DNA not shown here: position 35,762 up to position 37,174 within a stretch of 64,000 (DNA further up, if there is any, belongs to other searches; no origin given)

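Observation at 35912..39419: Low-GC four-gene cassette: AraC/GyrI regulator, stand-alone GyrI-like binder and two paralogous unknown proteins. This is the best candidate in the window for an undescribed small-molecule response or detoxification system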

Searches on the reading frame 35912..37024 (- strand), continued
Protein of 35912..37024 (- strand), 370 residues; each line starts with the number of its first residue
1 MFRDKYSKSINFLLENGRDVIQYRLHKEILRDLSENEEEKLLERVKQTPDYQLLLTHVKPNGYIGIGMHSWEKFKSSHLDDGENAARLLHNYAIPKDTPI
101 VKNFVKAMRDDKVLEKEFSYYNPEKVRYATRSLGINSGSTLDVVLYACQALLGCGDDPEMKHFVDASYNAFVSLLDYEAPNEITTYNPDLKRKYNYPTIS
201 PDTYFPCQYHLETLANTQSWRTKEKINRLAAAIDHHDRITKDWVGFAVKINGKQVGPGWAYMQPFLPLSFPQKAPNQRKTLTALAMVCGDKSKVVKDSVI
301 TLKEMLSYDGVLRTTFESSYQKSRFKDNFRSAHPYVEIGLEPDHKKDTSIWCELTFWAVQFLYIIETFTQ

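Call 45: fold_search(model_id=the predicted structure, library=viral)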
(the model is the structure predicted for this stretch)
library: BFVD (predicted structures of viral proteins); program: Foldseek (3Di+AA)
matches with E <= 10: 125; with E <= 0.001: 0
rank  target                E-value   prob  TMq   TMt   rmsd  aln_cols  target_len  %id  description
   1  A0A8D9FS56            7.3e-01  0.06  0.11  0.10  21.7       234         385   11  Uncharacterized protein [uncultured marine phage]
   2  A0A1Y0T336            7.3e-01  0.03  0.11  0.11  23.4       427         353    9  Uncharacterized protein [Pseudomonas phage Noxifer]
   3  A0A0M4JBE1            9.7e-01  0.08  0.17  0.13  18.3       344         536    9  (no name in the UniProt tables at hand)
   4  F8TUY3                1.0e+00  0.03  0.13  0.11  24.8       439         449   12  (no name in the UniProt tables at hand)
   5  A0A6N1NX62            1.1e+00  0.14  0.27  0.15  12.6       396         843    8  Aminopeptidase M1-like [Tupanvirus soda lake]
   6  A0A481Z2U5            1.4e+00  0.04  0.14  0.13  13.7       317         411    8  Uncharacterized protein [Pithovirus LCPAC101]
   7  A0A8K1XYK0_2          1.5e+00  0.02  0.11  0.04  23.0       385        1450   11  (no name in the UniProt tables at hand)
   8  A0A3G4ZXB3            1.6e+00  0.05  0.11  0.15  17.8       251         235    9  Uncharacterized protein [Faunusvirus sp.]
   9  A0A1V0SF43            1.6e+00  0.04  0.13  0.09  18.8       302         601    9  U-box domain protein [Hokovirus HKV1]
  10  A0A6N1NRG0            1.9e+00  0.14  0.31  0.26  11.0       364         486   10  AMMECR1 domain-containing protein [Tupanvirus deep ocean]
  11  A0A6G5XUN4            1.9e+00  0.02  0.09  0.07  23.3       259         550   14  (no name in the UniProt tables at hand)
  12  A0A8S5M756            2.0e+00  0.02  0.12  0.09  24.4       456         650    8  Uncharacterized protein [Siphoviridae sp. ctrgt10]
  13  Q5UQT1                2.1e+00  0.06  0.16  0.19  14.2       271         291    9  Uncharacterized protein R336 [Acanthamoeba polyphaga mimivirus]
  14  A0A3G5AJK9            2.2e+00  0.02  0.10  0.11  24.8       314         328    8  Uncharacterized protein [Sylvanvirus sp.]
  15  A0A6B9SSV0            2.3e+00  0.02  0.09  0.10  19.5       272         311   10  (no name in the UniProt tables at hand)
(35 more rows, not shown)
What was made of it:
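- Tried and rejected: Foldseek of the gene-4 model against viral structures found nothing (call 45).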

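Call 48: search_protein_families(library=pfam, proteins=[L024:2268-2834:+, L024:2831-3499:+, L024:3496-4548:+, L024:5629-6009:+, L024:6029-6622:+, L024:8312-9148:+, L024:9169-9969:+, L024:9994-10830:+, L011:12452-13372:+, L024:1225-2271:+], max_evalue=0.01)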
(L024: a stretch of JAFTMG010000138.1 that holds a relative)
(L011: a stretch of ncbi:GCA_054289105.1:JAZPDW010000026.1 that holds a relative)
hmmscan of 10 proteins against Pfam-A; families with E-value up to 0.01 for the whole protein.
L024:2268-2834:+ (188 aa): 1 family
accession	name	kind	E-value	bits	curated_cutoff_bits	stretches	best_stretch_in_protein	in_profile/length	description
PF01966.28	HD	-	8e-11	42.7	22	1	32-129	3-114/116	HD domain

L024:2831-3499:+ (222 aa): 3 families
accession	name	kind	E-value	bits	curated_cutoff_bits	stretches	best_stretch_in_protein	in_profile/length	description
PF13207.12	AAA_17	-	0.00076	20.2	27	1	20-41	5-26/136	AAA domain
PF13238.12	AAA_18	-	0.0031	18.4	29.4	0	20-53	8-41/128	AAA domain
PF13671.12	AAA_33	-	0.0031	18.3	27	1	20-57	9-46/143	AAA domain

L024:3496-4548:+ (350 aa): 1 family
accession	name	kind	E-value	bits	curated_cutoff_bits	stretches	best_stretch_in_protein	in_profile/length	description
PF06224.18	AlkZ-like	-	5.9e-31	108.7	25.9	1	26-340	1-326/329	DNA glycosylase AlkZ-like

L024:5629-6009:+ (126 aa): 0 families

L024:6029-6622:+ (197 aa): 1 family
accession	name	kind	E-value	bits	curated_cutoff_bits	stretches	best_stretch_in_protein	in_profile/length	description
PF00551.24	Formyl_trans_N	-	4e-51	173.8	26.1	1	1-186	1-181/181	Formyl transferase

L024:8312-9148:+ (278 aa): 2 families
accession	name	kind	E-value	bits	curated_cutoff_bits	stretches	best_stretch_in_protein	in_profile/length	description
PF12541.14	DUF3737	-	6.2e-110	367.2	23.9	1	4-272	2-268/275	Protein of unknown function (DUF3737)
PF13229.12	Beta_helix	-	1.2e-05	25.4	25.9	0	158-239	29-112/158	Right handed beta helix region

L024:9169-9969:+ (266 aa): 1 family
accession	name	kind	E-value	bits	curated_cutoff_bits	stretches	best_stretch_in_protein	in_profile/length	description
PF01925.25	TauE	-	2.4e-28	99.8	32.6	1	9-253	1-234/237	Sulfite exporter TauE/SafE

L024:9994-10830:+ (278 aa): 1 family
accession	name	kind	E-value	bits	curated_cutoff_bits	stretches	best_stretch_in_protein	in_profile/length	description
PF01261.30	AP_endonuc_2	-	1.6e-30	107.1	31.1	1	19-263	1-237/249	Xylose isomerase-like TIM barrel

L011:12452-13372:+ (306 aa): 0 families

L024:1225-2271:+ (348 aa): 0 families

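Call 49: search_protein_representatives(alignment_id=A3)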
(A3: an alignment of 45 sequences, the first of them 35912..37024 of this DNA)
Query: 45 sequences, 373 profile positions. Proteins with E-value up to 0.001 (for the whole library): 458; up to 1e-10: 269; up to 1e-30: 77. The best 150 are listed.
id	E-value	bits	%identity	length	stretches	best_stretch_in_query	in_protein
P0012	3.3e-164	562.9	-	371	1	1-371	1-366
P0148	1.3e-141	488.5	-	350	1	1-371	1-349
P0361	2.1e-133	461.5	-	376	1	4-371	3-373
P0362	1.7e-124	432.2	-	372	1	3-370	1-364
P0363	2.0e-109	382.6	-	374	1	6-372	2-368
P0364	8.5e-109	380.5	-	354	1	3-371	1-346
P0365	1.9e-97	343.2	-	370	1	1-371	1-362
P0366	1.5e-90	320.4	-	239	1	67-305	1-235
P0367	5.1e-90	318.7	-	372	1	6-370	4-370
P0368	2.9e-89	316.3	-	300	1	1-241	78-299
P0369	3.0e-85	303.0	-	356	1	5-368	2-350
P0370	9.5e-83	294.8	-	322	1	4-246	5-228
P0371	1.3e-80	287.8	-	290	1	87-316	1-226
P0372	3.4e-78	279.8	-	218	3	128-253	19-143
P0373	4.0e-68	246.7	-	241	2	5-110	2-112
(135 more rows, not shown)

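Call 51: search_protein_families(library=pfam, alignment_id=A4, max_evalue=1)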
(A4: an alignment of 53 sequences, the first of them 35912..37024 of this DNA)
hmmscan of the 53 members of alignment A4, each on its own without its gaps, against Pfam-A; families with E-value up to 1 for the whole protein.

A. member 1, window:35912-37024:- (370 aa): 0 families

B. families by the number of members that match (of 53 scanned): 26 families (the first 25 are shown)
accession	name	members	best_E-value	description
PF05168.19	HEPN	1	0.016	HEPN domain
PF12738.14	PTCB-BRCT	1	0.045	twin BRCT domain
PF02130.23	YbeY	1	0.072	Endoribonuclease YbeY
PF01122.25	Cobalamin_bind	1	0.081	Eukaryotic cobalamin-binding protein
PF25029.1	MOM1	1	0.089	MOM1-like domain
PF20667.3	Sec10_N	1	0.091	Exocyst complex component Sec10, N-terminal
PF04414.18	tRNA_deacylase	1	0.092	D-aminoacyl-tRNA deacylase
PF19776.5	DUF6262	1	0.097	Family of unknown function (DUF6262)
PF22625.2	ECR1_N_2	1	0.1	Exosome RNA binding protein RRP4 N-terminal domain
PF21400.3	Ndc10_N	1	0.12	Ndc10 N-terminal domain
PF25370.1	HTH_74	1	0.13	HTH three-helical bundle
PF21555.2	CCC_C_1st_pro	1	0.14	Prokaryotic cation-chloride cotransporter, C-terminal domain, 1st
PF01452.22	Rota_NSP4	1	0.15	Rotavirus non structural protein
PF17000.10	Asp5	1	0.16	Accessory secretory protein Sec, Asp5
PF02961.22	SAM_BAF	1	0.16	Barrier to autointegration factor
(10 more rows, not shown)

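Call 52: search_solved_structures(query=A4, max_evalue=10, show_alignments=2)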
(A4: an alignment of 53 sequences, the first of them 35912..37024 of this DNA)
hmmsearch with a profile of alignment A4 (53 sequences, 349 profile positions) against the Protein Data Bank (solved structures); distinct sequences matched with E-value up to 10: 5.
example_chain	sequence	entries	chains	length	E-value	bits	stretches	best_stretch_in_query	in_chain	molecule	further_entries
2sqc_A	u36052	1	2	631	0.35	13.6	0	49-114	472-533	SQUALENE-HOPENE CYCLASE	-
3sqc_A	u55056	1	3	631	0.35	13.6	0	49-114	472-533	SQUALENE--HOPENE CYCLASE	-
1gsz_A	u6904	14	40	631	0.36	13.6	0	49-114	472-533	SQUALENE--HOPENE CYCLASE | SQUALENE-HOPENE CYCLASE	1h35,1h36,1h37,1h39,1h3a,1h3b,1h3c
9k7y_A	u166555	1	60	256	0.41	13.4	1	80-170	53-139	Cage-i53-Zn1-HEHE-14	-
8twa_1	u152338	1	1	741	0.59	12.9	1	33-136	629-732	Chromosome transmission fidelity protein 18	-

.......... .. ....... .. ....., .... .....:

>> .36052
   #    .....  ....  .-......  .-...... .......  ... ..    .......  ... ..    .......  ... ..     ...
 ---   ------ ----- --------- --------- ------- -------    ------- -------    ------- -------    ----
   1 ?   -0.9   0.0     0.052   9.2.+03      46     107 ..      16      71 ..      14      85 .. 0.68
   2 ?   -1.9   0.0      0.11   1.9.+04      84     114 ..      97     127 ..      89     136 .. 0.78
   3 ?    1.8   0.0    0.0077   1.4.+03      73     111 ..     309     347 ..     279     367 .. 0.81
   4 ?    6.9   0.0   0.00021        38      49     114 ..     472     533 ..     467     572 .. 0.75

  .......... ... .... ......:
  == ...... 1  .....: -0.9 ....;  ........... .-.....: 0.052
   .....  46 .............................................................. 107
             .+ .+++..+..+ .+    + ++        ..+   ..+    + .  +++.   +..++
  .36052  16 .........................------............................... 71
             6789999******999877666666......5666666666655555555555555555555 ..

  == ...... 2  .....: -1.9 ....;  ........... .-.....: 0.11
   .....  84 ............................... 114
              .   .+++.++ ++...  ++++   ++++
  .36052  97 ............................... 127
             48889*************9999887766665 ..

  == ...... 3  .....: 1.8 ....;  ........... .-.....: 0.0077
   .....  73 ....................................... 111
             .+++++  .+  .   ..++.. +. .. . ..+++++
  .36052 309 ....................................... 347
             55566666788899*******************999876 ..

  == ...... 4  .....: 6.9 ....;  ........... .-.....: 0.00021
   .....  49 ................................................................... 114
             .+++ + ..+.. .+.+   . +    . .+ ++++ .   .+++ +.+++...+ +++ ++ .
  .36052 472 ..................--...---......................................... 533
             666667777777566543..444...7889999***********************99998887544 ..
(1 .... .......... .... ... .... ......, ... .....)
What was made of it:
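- Closest known: Alpha/alpha-toroid proteins. Same: They carry a Q-x-x-DG(W/Y)-x-G motif that aligns with the SHC QW-type repeat (call 52).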

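Call 60: search_protein_families(library=padloc, proteins=[window:35912-37024:-], max_evalue=0.1)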
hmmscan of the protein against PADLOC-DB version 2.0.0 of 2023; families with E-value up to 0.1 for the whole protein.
window:35912-37024:- (370 aa): 0 families

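Call 72: search_protein_families(library=pfam, proteins=[L079:6912-7901:+, L078:6741-7736:+, L078:5977-6768:+, L035:6678-7955:+, L048:3451-3951:+, L096:154-774:+, L044:3842-4549:+, L070:9098-9655:+, L055:7052-7972:+], max_evalue=0.01)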
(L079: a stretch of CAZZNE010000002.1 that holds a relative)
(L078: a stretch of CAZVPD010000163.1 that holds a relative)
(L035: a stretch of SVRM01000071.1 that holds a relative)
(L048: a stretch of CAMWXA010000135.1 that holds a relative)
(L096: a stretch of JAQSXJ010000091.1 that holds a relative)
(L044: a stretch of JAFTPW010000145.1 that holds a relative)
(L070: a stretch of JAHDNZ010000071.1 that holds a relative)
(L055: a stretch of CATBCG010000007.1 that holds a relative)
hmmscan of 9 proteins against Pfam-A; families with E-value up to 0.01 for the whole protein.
L079:6912-7901:+ (330 aa): 0 families

L078:6741-7736:+ (332 aa): 0 families

L078:5977-6768:+ (264 aa): 2 families
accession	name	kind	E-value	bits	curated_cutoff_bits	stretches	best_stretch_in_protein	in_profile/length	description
PF19789.6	DUF6273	-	7.8e-28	97.9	23.5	1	50-249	2-170/172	Domain of unknown function (DUF6273)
PF12773.13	DZR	-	0.0073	16.9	27.3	1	3-24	1-22/45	Double zinc ribbon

L035:6678-7955:+ (426 aa): 8 families
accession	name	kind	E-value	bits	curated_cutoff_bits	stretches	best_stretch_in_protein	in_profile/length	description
PF12146.15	Hydrolase_4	-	3.6e-23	82.6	27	2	204-306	3-106/239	Serine aminopeptidase, S33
PF00561.26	Abhydrolase_1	-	1.3e-20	74.5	25.8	1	207-311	2-104/245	alpha/beta hydrolase fold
PF00326.27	Peptidase_S9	-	7.4e-14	52.2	22.6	1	226-425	8-210/213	Prolyl oligopeptidase family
PF02129.25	Peptidase_S15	-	2.7e-13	50.7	23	1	219-330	46-148/262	X-Pro dipeptidyl-peptidase (S15 family)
PF12697.13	Abhydrolase_6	-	3.4e-11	44.7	26.3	1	208-402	1-204/217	Alpha/beta hydrolase family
PF01738.24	DLH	-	2.5e-05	24.4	21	1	349-409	131-193/217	Dienelactone hydrolase family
PF02230.22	Abhydrolase_2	-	0.0016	18.8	23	0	355-402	147-199/217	Phospholipase/Carboxylesterase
PF20408.4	Abhydrolase_11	-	0.0024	18.1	27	0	354-403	120-166/193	Alpha/beta hydrolase domain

L048:3451-3951:+ (167 aa): 3 families
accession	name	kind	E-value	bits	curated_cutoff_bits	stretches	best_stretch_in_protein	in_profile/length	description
PF13302.13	Acetyltransf_3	-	7.4e-09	36.9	25.4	1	5-151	4-137/138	Acetyltransferase (GNAT) domain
PF00583.31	Acetyltransf_1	-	1.6e-08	35.3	20.7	1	62-145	27-110/116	Acetyltransferase (GNAT) family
PF13508.13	Acetyltransf_7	-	0.00011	22.9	27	1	66-131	2-65/84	Acetyltransferase (GNAT) domain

L096:154-774:+ (207 aa): 1 family
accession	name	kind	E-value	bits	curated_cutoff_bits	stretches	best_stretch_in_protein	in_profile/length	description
PF04229.20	GrpB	-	7e-39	134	25.5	1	34-193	1-158/159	GrpB protein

L044:3842-4549:+ (236 aa): 1 family
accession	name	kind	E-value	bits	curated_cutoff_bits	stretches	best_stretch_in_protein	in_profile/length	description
PF00596.27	Aldolase_II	-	9.9e-46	156.4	22.2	1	8-197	2-182/183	Class II Aldolase and Adducin N-terminal domain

L070:9098-9655:+ (186 aa): 2 families
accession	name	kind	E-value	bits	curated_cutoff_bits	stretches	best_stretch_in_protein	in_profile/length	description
PF13302.13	Acetyltransf_3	-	2.2e-33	116.3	25.4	1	13-154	1-138/138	Acetyltransferase (GNAT) domain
PF00583.31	Acetyltransf_1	-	3.2e-07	31.1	20.7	1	59-152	27-115/116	Acetyltransferase (GNAT) family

L055:7052-7972:+ (307 aa): 1 family
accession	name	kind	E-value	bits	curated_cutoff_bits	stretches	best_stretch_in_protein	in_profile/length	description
PF01259.24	SAICAR_synt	-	8.2e-69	232.3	20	1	16-274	2-222/233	SAICAR synthetase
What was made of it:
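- Recurrent partners elsewhere are GNAT, GrpB, NUDIX and AlkZ-like, not CAZymes (calls 48, 72).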

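Call 87: search_dna_similar(query=window:35912-37024:-, collection=plasmids, mode=protein, max_rows=10)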
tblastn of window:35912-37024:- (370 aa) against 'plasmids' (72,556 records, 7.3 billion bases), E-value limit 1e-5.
No match.

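Call 89: search_dna_similar(query=window:35912-37024:-, collection=phages, mode=protein, max_rows=5)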
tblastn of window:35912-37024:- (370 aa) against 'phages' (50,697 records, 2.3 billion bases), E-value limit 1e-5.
No match.
